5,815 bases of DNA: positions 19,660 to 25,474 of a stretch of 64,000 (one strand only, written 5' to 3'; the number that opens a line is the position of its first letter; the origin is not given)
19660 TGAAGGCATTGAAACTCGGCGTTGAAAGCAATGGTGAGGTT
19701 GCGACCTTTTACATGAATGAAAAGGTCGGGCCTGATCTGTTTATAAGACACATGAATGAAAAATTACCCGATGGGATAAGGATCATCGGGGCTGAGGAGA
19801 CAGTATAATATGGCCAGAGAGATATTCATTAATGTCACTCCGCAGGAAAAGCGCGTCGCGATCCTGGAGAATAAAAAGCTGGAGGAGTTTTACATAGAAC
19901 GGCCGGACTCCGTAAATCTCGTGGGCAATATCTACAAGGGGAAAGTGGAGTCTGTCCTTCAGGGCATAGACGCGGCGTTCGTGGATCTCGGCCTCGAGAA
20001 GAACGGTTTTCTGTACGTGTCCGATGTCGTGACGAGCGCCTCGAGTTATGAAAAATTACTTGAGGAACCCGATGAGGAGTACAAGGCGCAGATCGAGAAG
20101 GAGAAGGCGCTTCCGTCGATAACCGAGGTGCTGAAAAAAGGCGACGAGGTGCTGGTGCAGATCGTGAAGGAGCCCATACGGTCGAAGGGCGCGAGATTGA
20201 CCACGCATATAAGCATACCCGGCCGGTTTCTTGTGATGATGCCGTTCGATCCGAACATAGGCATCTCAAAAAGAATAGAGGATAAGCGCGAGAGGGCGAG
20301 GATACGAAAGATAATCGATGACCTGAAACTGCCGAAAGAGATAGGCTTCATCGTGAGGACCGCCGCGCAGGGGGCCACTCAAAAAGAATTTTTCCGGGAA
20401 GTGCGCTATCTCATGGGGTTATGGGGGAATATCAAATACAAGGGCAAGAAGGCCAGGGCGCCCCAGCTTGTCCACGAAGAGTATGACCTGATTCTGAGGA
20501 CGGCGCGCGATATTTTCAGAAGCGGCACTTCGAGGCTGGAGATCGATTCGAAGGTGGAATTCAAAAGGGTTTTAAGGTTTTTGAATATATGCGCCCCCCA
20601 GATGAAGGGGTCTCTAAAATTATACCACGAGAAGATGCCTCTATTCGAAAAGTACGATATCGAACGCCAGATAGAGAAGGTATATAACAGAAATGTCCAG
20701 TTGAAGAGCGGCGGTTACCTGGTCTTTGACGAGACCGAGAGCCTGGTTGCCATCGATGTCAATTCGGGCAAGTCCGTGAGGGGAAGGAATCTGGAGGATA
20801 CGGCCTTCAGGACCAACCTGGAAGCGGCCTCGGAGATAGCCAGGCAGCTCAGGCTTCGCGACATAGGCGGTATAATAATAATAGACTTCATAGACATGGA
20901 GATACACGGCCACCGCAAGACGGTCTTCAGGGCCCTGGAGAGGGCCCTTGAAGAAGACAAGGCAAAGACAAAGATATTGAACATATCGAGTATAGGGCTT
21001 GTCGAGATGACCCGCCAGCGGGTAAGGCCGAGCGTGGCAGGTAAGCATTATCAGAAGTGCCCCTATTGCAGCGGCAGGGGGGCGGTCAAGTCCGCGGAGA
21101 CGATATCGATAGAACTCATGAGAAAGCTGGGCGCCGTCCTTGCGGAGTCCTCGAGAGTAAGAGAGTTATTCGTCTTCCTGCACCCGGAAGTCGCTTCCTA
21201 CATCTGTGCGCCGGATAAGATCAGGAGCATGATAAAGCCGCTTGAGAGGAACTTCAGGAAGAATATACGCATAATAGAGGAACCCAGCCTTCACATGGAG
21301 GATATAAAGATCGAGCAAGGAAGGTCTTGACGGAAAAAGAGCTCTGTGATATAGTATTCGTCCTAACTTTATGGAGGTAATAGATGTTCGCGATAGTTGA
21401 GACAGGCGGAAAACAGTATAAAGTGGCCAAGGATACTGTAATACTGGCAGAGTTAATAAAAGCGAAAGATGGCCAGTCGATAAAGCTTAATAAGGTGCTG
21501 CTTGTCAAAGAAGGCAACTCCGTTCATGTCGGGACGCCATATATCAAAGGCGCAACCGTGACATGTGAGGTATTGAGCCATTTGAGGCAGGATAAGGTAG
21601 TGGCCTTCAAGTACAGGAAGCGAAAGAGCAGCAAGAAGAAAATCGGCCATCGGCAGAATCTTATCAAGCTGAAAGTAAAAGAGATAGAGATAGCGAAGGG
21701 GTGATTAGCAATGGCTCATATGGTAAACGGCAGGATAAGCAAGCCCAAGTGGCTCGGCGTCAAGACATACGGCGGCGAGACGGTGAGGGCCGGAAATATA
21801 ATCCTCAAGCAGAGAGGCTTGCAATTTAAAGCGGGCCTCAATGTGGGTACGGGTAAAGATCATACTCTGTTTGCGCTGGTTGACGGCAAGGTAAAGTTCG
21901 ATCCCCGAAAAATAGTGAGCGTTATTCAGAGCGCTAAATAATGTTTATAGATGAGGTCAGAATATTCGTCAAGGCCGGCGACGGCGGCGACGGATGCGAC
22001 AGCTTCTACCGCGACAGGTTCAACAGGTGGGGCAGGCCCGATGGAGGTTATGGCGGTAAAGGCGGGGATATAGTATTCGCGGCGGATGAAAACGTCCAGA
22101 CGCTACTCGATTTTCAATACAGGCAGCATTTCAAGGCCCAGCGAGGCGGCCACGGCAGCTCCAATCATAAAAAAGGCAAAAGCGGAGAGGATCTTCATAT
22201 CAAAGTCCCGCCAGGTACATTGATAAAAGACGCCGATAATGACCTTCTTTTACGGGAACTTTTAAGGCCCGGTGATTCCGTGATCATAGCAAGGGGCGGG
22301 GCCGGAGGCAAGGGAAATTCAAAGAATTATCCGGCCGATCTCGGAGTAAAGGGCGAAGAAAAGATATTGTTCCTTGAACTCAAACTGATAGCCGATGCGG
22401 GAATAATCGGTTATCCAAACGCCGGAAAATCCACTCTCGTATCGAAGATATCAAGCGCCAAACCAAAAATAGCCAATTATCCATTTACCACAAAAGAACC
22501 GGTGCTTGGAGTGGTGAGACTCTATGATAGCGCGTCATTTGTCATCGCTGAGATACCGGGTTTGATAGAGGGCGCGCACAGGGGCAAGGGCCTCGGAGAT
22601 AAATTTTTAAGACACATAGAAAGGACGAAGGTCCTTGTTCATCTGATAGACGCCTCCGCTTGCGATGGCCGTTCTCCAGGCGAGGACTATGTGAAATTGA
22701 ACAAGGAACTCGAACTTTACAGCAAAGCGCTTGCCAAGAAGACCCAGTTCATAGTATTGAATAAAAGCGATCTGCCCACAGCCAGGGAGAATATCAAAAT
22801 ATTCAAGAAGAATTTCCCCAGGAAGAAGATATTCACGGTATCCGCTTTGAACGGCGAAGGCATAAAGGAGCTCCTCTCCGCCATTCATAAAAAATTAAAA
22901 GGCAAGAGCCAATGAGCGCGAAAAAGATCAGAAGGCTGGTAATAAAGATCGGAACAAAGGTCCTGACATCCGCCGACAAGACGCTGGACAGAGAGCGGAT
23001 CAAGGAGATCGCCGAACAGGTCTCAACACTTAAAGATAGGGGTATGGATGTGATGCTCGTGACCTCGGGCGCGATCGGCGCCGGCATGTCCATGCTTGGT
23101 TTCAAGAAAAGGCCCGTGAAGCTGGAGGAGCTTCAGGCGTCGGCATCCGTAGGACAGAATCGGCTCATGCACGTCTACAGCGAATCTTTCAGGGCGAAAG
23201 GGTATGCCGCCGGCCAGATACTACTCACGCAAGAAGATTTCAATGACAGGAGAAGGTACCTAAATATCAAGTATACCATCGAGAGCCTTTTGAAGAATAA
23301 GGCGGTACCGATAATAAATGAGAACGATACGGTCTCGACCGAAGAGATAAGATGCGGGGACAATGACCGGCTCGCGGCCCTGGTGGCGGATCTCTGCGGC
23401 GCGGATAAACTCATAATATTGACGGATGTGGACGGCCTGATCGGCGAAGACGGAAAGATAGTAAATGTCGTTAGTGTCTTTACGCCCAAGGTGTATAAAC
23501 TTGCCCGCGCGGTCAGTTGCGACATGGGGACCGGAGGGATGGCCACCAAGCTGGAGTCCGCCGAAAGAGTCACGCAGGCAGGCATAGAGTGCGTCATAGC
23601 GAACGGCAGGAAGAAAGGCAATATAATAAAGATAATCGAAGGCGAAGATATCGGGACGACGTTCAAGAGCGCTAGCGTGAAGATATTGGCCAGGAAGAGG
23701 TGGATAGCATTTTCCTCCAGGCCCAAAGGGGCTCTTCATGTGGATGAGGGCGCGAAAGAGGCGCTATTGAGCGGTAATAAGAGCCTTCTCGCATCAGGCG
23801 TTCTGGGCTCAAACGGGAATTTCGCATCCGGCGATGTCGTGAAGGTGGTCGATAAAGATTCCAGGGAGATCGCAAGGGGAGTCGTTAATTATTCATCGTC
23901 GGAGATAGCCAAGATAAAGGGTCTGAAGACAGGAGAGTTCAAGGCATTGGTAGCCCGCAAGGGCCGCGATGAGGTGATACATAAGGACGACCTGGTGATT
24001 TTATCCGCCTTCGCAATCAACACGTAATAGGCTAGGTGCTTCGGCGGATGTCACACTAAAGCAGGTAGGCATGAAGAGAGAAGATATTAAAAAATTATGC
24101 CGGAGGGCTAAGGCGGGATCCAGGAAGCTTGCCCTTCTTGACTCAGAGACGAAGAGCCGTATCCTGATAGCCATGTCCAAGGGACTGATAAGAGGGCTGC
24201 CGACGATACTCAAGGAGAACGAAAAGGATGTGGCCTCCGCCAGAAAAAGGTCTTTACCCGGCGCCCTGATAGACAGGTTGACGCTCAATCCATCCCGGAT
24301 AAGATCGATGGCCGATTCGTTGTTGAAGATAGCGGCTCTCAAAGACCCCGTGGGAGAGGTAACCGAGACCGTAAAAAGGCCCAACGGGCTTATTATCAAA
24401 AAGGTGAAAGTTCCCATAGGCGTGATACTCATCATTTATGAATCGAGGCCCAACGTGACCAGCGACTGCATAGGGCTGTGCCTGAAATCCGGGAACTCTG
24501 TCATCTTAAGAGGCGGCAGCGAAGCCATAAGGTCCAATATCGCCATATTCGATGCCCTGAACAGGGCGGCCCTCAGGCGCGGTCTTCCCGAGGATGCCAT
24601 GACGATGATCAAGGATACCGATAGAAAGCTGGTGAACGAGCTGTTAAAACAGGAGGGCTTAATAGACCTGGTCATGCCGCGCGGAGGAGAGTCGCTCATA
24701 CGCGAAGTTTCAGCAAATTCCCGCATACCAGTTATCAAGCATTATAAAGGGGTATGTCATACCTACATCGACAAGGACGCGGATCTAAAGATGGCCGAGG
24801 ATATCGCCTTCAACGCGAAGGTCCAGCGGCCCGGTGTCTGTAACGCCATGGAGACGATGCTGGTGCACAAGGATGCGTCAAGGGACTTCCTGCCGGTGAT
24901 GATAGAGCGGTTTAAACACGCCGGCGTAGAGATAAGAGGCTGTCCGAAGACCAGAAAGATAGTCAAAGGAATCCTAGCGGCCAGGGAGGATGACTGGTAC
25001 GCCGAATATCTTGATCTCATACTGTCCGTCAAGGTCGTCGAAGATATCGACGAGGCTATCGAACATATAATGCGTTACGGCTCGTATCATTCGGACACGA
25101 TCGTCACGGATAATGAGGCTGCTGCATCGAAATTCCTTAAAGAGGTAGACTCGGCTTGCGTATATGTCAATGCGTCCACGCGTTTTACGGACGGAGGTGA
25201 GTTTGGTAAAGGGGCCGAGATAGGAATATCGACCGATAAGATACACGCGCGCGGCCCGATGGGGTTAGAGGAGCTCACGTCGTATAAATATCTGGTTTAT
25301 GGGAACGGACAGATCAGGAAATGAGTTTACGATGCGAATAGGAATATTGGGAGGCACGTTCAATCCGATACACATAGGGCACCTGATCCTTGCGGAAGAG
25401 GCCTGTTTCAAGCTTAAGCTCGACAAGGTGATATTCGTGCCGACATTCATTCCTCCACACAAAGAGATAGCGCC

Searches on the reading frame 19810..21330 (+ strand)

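Call 86: search_protein_families(library=pfam, proteins=[window:19810-21330:+], max_evalue=0.001)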
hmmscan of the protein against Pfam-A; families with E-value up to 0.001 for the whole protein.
window:19810-21330:+ (506 aa): 3 families
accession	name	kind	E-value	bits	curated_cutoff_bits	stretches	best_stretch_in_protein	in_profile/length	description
PF10150.14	RNase_E_G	-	6.7e-102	341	25.5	1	135-405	1-270/270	Ribonuclease E/G family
PF20833.2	RNase_E_G_Thio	-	4.9e-12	46.3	26.8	1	416-503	1-85/86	RNase E/G, Thioredoxin-like domain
PF00575.29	S1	-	0.0002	22.1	22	0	38-120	4-61/74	S1 RNA binding domain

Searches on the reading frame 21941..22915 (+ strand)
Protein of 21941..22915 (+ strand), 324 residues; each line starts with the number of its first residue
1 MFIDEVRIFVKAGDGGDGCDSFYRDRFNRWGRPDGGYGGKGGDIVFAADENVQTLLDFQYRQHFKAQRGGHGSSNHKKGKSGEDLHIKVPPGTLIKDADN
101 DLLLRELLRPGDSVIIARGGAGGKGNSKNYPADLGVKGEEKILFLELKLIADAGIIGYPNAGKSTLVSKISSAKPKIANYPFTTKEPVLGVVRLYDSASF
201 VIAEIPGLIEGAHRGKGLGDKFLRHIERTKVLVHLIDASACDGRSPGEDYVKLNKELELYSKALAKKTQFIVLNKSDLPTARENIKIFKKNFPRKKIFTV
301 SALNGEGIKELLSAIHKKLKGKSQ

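Call 82: search_protein_families(library=pfam, proteins=[window:21941-22915:+], max_evalue=0.00001)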
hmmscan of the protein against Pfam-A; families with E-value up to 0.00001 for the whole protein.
window:21941-22915:+ (324 aa): 3 families
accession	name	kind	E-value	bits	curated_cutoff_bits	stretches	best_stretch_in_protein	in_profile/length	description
PF01018.28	GTP1_OBG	-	1.2e-46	158.6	27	1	3-148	1-154/155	GTP1/OBG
PF01926.29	MMR_HSR1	-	5.9e-25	88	21.9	1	153-275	2-113/113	50S ribosome-binding GTPase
PF02421.24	FeoB_N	-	2.9e-10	40.3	27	1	155-315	5-156/156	Ferrous iron transport protein B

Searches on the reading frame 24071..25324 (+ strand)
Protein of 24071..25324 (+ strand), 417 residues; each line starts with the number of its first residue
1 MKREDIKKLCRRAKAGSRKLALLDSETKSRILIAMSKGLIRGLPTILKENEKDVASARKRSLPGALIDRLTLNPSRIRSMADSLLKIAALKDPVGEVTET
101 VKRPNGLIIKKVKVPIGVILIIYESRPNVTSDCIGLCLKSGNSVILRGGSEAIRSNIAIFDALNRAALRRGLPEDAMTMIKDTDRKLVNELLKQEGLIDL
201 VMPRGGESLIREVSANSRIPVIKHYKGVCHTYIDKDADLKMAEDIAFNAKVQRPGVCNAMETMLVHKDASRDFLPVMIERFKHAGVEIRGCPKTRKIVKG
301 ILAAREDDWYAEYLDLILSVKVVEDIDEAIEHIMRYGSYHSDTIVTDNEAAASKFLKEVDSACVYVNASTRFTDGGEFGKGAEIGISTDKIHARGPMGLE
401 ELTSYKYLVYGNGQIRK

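Call 82: search_protein_families(library=pfam, proteins=[window:24071-25324:+], max_evalue=0.00001)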
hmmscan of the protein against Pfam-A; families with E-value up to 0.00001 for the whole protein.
window:24071-25324:+ (417 aa): 1 family
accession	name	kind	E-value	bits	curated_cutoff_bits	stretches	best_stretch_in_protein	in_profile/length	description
PF00171.27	Aldedh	-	7.6e-19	68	23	1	2-284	27-296/461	Aldehyde dehydrogenase family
